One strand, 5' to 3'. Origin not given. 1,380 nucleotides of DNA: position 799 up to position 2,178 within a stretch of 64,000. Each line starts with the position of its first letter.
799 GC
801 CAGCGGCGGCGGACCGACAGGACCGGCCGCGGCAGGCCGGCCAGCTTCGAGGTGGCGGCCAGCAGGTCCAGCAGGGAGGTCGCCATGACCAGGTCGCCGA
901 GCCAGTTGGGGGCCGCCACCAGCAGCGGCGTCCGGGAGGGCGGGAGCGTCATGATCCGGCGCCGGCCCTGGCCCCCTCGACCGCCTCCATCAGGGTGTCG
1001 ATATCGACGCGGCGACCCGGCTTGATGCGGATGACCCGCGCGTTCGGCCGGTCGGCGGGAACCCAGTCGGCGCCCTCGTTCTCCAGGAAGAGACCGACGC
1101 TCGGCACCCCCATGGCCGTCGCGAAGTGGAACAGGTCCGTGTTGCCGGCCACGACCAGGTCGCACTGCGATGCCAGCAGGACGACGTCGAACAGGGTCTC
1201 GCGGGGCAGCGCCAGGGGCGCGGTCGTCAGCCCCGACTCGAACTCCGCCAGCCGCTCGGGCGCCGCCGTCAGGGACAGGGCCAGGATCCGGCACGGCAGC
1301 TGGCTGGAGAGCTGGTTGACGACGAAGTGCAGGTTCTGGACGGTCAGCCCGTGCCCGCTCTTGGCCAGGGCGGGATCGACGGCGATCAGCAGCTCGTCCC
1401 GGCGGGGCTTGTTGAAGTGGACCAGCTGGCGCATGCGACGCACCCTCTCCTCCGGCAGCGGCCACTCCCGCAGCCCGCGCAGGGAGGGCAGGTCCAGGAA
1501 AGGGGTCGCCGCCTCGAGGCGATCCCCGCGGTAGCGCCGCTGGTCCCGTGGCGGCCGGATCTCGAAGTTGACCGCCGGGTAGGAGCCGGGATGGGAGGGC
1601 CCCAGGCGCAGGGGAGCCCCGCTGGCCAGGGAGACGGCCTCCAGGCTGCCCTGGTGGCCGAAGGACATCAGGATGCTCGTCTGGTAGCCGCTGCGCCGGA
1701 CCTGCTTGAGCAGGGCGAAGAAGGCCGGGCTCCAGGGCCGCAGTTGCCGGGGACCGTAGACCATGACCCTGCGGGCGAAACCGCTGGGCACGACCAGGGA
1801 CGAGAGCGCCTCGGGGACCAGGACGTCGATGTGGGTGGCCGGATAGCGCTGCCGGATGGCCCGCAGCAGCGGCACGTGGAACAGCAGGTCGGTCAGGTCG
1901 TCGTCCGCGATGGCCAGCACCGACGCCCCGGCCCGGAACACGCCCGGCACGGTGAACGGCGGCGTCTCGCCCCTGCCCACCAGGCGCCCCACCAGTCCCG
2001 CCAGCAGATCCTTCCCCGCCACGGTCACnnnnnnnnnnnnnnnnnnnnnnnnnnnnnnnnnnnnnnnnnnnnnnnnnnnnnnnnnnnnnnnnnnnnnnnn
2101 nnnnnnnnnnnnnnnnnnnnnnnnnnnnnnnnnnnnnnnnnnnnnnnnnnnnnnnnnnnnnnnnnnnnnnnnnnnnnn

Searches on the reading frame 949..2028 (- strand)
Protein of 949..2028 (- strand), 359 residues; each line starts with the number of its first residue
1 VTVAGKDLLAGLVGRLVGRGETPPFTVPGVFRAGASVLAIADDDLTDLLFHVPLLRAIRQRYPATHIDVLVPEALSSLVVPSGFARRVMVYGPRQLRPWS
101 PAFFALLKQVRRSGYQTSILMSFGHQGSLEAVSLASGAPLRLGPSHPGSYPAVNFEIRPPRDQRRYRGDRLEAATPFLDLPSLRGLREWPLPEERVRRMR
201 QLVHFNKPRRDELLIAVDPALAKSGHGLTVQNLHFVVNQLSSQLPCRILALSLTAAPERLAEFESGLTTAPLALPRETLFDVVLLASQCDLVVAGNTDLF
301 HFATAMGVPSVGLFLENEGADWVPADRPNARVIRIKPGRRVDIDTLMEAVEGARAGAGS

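Call 85: find_encoding_contigs(protein=window:949-2028:-, flank=10000, max_places=1)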
Protein window:949-2028:- (359 aa): 2 contigs read that carry it; 1 place shown.
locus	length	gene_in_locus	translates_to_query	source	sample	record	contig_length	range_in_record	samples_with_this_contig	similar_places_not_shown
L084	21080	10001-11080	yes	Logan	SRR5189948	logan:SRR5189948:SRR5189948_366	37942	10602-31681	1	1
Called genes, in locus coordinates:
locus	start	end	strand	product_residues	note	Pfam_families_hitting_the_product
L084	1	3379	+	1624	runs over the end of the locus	PF01839:FG-GAP (faint), PF01364:Peptidase_C25, PF13517:FG-GAP_3, PF13860:FlgD_ig (weak)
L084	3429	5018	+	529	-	PF00496:SBP_bac_5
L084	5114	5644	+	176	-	PF05066:HARE-HTH (weak)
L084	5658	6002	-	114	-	PF11969:DcpS_C, PF01230:HIT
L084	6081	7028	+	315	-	PF00294:PfkB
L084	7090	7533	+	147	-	PF00011:HSP20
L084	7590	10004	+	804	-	PF02190:LON_substr_bdg, PF13191:AAA_16 (faint), PF13401:AAA_22 (faint), PF00004:AAA, PF07728:AAA_5 (weak), PF22667:Lon_lid, PF05362:Lon_C, PF13541:ChlI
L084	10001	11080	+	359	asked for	PF01075:Glyco_transf_9 (weak)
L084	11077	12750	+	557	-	PF12710:HAD (faint), PF01075:Glyco_transf_9, PF13344:Hydrolase_6 (faint), PF00702:Hydrolase, PF08645:PNK3P (faint), PF13419:HAD_2 (faint), PF13242:Hydrolase_like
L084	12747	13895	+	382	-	PF01075:Glyco_transf_9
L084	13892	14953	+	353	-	PF01075:Glyco_transf_9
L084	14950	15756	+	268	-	PF11306:DUF3108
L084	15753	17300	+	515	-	PF13231:PMT_2 (weak)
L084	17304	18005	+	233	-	PF02397:Bac_transf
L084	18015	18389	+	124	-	PF01648:ACPS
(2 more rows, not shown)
